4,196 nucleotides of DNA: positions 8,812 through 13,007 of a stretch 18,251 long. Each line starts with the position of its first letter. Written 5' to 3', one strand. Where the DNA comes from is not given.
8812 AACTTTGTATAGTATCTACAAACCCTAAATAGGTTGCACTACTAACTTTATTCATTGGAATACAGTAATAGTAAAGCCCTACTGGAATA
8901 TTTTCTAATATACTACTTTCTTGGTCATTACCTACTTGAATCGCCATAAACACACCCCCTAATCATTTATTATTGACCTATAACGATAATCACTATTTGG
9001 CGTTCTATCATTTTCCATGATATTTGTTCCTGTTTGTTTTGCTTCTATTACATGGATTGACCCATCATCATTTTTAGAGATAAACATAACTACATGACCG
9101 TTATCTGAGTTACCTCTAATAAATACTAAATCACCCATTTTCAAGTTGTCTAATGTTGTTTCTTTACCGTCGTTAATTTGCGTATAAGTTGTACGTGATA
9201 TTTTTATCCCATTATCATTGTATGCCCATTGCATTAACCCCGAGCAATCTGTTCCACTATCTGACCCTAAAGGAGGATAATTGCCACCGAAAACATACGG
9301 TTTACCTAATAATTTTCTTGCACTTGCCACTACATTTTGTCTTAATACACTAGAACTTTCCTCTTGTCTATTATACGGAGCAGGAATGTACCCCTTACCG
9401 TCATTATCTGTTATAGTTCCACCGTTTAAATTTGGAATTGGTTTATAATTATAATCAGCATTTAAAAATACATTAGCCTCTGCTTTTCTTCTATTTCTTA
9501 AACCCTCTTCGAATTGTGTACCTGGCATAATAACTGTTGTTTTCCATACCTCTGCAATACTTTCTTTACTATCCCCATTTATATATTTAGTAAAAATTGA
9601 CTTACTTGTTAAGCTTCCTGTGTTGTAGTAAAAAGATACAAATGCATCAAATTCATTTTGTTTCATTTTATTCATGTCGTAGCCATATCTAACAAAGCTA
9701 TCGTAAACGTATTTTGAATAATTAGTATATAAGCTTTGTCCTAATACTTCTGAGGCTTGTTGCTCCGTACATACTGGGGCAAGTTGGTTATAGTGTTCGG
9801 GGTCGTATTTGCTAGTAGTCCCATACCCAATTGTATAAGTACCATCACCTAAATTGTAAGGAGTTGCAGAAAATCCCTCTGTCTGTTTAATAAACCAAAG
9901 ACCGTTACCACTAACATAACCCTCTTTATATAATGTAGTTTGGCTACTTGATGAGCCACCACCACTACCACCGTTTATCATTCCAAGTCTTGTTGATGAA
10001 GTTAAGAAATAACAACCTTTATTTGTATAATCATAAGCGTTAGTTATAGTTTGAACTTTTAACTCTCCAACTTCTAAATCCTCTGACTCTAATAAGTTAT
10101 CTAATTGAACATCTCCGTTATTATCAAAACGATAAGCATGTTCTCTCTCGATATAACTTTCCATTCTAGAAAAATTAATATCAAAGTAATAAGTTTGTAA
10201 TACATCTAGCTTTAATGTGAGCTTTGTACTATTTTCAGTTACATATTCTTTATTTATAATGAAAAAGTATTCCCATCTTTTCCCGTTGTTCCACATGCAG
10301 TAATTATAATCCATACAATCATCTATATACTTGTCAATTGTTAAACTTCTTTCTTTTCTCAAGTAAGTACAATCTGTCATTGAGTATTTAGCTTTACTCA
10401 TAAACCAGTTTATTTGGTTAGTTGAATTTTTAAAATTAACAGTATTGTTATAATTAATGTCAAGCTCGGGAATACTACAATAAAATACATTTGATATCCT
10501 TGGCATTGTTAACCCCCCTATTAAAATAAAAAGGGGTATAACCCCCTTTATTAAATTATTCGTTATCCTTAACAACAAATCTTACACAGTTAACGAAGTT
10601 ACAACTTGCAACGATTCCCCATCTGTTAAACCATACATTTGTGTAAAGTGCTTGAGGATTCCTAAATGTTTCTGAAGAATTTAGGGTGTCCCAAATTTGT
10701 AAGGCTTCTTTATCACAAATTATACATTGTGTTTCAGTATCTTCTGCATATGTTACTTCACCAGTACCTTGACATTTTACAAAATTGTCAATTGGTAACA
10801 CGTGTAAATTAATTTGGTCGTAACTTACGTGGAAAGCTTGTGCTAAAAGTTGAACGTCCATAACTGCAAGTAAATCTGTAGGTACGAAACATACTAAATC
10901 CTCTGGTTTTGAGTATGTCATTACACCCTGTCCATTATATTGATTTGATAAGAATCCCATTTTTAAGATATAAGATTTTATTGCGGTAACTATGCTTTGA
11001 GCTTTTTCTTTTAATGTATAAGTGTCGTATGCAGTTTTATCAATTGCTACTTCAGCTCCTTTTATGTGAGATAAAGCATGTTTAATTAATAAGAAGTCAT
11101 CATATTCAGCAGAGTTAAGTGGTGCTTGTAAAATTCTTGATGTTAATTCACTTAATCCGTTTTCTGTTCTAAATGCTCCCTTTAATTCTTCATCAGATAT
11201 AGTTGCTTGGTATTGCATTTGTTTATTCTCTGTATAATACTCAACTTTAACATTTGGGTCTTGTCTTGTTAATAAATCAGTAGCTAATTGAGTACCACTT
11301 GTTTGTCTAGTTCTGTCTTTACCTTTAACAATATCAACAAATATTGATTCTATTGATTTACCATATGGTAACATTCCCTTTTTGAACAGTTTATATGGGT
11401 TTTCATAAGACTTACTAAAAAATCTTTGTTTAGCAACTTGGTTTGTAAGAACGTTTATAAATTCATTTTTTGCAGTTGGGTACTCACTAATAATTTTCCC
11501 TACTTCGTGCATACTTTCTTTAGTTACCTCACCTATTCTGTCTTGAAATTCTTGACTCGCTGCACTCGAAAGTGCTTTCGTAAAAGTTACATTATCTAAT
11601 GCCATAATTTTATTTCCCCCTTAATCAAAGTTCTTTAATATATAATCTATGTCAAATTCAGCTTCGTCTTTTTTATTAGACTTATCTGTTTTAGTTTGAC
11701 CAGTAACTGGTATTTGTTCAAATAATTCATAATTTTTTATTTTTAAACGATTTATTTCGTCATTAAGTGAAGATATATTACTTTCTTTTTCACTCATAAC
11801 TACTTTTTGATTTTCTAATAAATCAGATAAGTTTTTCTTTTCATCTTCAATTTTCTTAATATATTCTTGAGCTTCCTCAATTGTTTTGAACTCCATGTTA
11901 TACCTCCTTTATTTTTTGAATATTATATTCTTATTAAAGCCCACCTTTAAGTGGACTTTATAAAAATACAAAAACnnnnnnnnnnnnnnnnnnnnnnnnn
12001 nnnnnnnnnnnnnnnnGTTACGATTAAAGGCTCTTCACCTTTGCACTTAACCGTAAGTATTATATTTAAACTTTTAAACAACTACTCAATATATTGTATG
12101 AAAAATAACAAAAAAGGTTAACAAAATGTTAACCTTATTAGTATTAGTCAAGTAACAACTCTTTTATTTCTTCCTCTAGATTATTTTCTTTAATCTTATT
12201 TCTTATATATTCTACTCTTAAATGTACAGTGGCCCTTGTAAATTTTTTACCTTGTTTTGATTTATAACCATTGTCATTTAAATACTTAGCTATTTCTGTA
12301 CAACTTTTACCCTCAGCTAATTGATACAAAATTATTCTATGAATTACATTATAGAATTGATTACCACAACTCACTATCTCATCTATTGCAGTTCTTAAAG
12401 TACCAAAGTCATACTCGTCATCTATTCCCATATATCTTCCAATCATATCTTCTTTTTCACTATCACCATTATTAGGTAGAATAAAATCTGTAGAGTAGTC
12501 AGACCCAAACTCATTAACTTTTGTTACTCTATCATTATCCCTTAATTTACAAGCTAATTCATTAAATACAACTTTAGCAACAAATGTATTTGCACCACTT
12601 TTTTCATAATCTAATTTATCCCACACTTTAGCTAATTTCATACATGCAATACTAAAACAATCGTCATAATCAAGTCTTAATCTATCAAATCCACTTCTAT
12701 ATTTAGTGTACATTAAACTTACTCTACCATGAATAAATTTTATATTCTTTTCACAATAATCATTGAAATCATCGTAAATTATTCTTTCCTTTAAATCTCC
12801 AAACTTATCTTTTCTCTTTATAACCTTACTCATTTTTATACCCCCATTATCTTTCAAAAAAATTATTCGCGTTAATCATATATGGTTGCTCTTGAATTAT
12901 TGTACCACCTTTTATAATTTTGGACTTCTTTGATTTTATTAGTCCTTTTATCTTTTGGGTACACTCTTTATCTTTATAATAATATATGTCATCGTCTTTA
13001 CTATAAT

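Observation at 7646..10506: Tail-knob gene split into two cistrons by a lysozyme and NlpC/P60 hydrolase cassette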

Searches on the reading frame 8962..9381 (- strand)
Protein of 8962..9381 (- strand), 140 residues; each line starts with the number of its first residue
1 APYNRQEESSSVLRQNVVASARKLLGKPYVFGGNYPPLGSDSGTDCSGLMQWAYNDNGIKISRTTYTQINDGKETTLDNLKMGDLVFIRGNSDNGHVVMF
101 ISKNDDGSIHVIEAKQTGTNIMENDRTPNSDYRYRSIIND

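Call 78: search_solved_structures(query=window:8962-9381:-, max_evalue=0.000001, show_alignments=3)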
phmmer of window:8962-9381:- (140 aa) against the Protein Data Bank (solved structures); distinct sequences matched with E-value up to 0.000001: 19.
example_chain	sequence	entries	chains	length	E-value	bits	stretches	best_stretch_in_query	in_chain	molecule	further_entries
9ubf_A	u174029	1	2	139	5.3e-11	45.7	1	13-100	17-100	Cell wall hydrolase Tn916-like,CTn7-Orf16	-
4hpe_A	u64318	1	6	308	6.9e-11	45.4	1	9-99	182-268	Putative cell wall hydrolase Tn916-like,CTn1-Orf17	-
8v3w_H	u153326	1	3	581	7.4e-11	45.3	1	16-103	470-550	Hub-Hydrolase (CD1368)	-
4fdy_A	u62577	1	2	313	1.5e-10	44.3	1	15-101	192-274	Similar to lipoprotein, NLP/P60 family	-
8er5_A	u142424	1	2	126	6.4e-10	42.2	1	17-101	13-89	NlpC/P60 domain-containing protein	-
2k1g_A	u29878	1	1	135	1.6e-09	40.9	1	40-105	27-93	Lipoprotein spr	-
8xud_I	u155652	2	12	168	1.6e-09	40.9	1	35-105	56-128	Murein DD-endopeptidase MepS/Murein LD-carboxypeptidase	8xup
7cfl_A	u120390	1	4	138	2e-08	37.4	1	15-112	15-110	Putative cell wall hydrolase phosphatase-associated protein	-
7v6s_A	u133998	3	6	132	3.4e-08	36.6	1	40-105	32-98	Murein DD-endopeptidase MepS/Murein LD-carboxypeptidase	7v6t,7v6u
23tz_A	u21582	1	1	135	6.1e-08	35.8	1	23-103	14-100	Peptidoglycan DL-endopeptidase CwlO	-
8wt3_A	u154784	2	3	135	6.2e-08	35.8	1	23-103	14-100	Peptidoglycan DL-endopeptidase CwlO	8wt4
3h41_A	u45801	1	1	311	1.2e-07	34.8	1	6-116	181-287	NLP/P60 family protein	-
3i86_A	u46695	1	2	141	1.5e-07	34.6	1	23-103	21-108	Putative uncharacterized protein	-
6b8c_A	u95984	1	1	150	2.2e-07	34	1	9-101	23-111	NLP/P60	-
8idc_E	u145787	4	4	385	3.4e-07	33.4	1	14-101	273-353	NlpC/P60 family protein | Probable endopeptidase MT2245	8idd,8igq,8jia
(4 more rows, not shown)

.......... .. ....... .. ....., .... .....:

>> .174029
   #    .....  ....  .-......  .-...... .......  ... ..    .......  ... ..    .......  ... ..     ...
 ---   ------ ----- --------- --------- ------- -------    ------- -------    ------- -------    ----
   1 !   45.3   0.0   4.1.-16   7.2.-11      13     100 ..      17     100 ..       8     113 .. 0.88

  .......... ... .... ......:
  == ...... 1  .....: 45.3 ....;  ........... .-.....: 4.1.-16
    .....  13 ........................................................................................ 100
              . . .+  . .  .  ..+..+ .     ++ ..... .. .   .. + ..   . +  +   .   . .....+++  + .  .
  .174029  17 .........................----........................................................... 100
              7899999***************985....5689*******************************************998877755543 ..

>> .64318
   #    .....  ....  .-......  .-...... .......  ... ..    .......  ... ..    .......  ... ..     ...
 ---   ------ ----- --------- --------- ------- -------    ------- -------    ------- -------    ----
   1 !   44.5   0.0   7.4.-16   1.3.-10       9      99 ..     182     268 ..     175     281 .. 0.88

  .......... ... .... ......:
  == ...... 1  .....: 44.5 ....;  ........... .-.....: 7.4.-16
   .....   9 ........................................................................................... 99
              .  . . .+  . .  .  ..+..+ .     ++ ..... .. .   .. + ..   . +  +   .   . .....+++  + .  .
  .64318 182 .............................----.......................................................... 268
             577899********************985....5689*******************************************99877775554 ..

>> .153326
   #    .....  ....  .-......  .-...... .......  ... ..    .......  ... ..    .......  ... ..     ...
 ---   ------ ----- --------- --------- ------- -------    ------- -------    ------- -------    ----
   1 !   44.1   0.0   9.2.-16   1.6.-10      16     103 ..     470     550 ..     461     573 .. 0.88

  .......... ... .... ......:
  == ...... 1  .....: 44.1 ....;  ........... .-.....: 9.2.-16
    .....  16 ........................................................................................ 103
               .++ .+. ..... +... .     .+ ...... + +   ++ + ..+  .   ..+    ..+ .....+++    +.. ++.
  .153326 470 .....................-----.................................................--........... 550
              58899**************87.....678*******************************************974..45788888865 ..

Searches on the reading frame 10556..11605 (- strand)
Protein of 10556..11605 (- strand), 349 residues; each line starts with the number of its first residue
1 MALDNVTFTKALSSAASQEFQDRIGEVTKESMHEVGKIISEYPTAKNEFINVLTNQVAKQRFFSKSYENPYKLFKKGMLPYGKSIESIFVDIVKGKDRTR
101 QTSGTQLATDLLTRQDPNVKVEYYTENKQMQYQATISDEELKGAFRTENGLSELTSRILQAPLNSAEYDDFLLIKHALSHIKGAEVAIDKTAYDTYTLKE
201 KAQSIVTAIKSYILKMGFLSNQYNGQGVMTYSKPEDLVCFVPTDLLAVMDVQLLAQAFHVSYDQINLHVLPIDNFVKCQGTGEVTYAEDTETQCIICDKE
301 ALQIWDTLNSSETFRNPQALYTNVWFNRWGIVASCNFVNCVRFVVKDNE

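Call 5: search_protein_families(library=pfam, proteins=[window:10556-11605:-], max_evalue=0.01)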
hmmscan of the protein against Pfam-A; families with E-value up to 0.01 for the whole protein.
window:10556-11605:- (349 aa): 1 family
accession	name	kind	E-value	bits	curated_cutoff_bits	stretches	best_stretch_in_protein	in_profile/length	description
PF25622.1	Phi29_MCP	-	3.9e-81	273.4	27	1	11-344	3-323/323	Phi29-like phage major capsid protein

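Call 6: search_protein_families(library=phrogs, proteins=[window:10556-11605:-], max_evalue=0.001)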
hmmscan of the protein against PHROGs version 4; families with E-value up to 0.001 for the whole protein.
window:10556-11605:- (349 aa): 1 family
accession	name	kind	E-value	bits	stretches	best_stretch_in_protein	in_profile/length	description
phrog_2006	-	head and packaging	9.1e-66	223.4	1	4-348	9-378/385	major head protein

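Call 74: search_dna_similar(query=window:10556-11605:-, collection=phages, mode=protein, max_rows=15)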
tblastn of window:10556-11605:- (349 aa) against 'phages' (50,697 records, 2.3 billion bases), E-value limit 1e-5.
Records with a match: 209; places in all: 219; records where one place covers at least 80% of the query: 209.
Best place of each record, by identity: <60% 209.
By first word of the organism name: Bacillus 92; Clostridium 53; Curtobacterium 18; Bacteriophage 13; Arthrobacter 6; Bifidobacterium 6; Streptococcus 5; Microbacterium 4; Enterococcus 3; Actinomyces 2; and 5 more.
By host as written in the record: - 28; Clostridium perfringens 21; Bacillus subtilis 13; Bacillus cereus 11; Curtobacterium flaccumfaciens NRRL B-729 SEA 8; Bacillus thuringiensis subsp. kurstaki ATCC 33679 7; Bacillus thuringiensis subspecies kurstaki 6; Bifidobacterium asteroides 6; and 54 more.
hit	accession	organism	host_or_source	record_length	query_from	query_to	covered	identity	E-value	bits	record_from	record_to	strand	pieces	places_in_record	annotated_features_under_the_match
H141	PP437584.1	Bacillus phage vB_Bsu_hmny2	Bacillus subtilis WB800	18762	11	348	97%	31.8%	2e-38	151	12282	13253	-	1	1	major head protein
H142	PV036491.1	Bacillus phage vB_Bsu_W1188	Bacillus subtilis WB800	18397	11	348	97%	31.6%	3e-38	150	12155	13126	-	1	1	major head protein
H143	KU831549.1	Bacillus phage vB_BsuP-Goe1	Bacillus subtilis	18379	11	348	97%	31.6%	5e-38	150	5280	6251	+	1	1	major head protein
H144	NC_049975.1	Bacillus phage vB_BsuP-Goe1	Bacillus subtilis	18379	11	348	97%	31.6%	5e-38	150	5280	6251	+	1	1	major head protein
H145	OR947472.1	Clostridium phage vB_CpeP_15N3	Clostridium perfringens CVCC1155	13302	1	340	97%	31.1%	2e-40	157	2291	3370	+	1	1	major head protein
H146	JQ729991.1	Clostridium phage phiCPV4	Clostridium perfringens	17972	1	340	97%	31.1%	2e-40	157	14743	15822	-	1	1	major head protein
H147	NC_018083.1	Clostridium phage phiCPV4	Clostridium perfringens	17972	1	340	97%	31.1%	2e-40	157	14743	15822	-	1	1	major head protein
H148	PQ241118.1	Clostridium phage vB_CpeB_CP1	Clostridium perfringens 556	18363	1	340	97%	31.1%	3e-40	156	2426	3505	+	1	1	major capsid protein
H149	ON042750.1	Bacillus phage Chedec 11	Bacillus subtilis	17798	11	347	97%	31.2%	8e-39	152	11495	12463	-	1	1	major capsid protein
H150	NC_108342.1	Bacillus phage Chedec 11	Bacillus subtilis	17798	11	347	97%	31.2%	8e-39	152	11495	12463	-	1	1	major capsid protein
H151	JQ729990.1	Clostridium phage phiCP7R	Clostridium perfringens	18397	1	340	97%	30.9%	4e-40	156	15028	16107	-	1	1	major head protein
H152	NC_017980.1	Clostridium phage phiCP7R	Clostridium perfringens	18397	1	340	97%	30.9%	4e-40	156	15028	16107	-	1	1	major head protein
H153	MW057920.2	Clostridium phage CPQ1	Clostridium perfringens JCM 1290T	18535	1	340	97%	30.9%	8e-40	155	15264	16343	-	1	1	major head protein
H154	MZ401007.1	Clostridium phage CPQ7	Clostridium perfringens JCM 1290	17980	1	340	97%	30.9%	1e-39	154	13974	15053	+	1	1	major head protein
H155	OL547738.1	Clostridium phage CPQ8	Clostridium perfringens JCM 1290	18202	1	340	97%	30.9%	1e-39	154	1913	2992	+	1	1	major head protein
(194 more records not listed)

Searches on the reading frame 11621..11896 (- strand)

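Call 20: search_protein_families(library=pfam, proteins=[window:11621-11896:-], max_evalue=0.1)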
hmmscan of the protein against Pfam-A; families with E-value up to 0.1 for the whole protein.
window:11621-11896:- (91 aa): 5 families
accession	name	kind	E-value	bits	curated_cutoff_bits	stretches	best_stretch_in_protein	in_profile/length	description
PF25443.1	ANG-1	-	0.00097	19.7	28.5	1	8-62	43-97/105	ANG-1-like domain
PF24423.1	OVT1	-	0.0085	16.9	30.9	1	4-78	15-89/100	Major antigen, helical domain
PF11418.13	Scaffolding_pro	-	0.011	16.8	25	1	22-77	27-85/100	Phi29 scaffolding protein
PF20909.2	SpGH101_helical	-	0.024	15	27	0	60-82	4-28/60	Endo-alpha-N-acetylgalactosaminidase, helical bundle domain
PF10360.14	DUF2433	-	0.057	14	27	1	2-78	7-77/124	Protein of unknown function (DUF2433)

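Call 21: search_protein_families(library=phrogs, proteins=[window:11621-11896:-], max_evalue=0.01)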
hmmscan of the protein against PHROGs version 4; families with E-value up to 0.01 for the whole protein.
window:11621-11896:- (91 aa): 0 families

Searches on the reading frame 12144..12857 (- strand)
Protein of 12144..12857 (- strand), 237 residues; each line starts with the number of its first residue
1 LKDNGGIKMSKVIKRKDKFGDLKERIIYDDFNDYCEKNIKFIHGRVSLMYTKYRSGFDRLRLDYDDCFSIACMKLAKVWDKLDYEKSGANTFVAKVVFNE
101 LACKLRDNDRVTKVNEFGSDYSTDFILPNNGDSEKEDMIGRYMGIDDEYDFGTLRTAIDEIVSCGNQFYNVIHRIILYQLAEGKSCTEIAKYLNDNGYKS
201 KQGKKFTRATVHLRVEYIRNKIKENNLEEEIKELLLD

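Call 20: search_protein_families(library=pfam, proteins=[window:12144-12857:-], max_evalue=0.1)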
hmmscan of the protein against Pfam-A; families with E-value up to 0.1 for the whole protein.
window:12144-12857:- (237 aa): 2 families
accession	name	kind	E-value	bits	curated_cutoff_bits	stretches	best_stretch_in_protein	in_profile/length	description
PF07508.19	Recombinase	-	5.7e-07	30.2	21.1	1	172-212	7-46/102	Recombinase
PF04542.20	Sigma70_r2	-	0.004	17.3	24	1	61-110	20-70/71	Sigma-70 region 2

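Call 21: search_protein_families(library=phrogs, proteins=[window:12144-12857:-], max_evalue=0.01)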
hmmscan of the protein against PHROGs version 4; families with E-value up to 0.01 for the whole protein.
window:12144-12857:- (237 aa): 2 families
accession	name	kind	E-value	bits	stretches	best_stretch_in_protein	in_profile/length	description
phrog_95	-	integration and excision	6.6e-07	29.3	1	178-212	271-305/651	integrase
phrog_351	-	transcription regulation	0.00012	21.8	1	35-191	509-702/928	RNA polymerase sigma factor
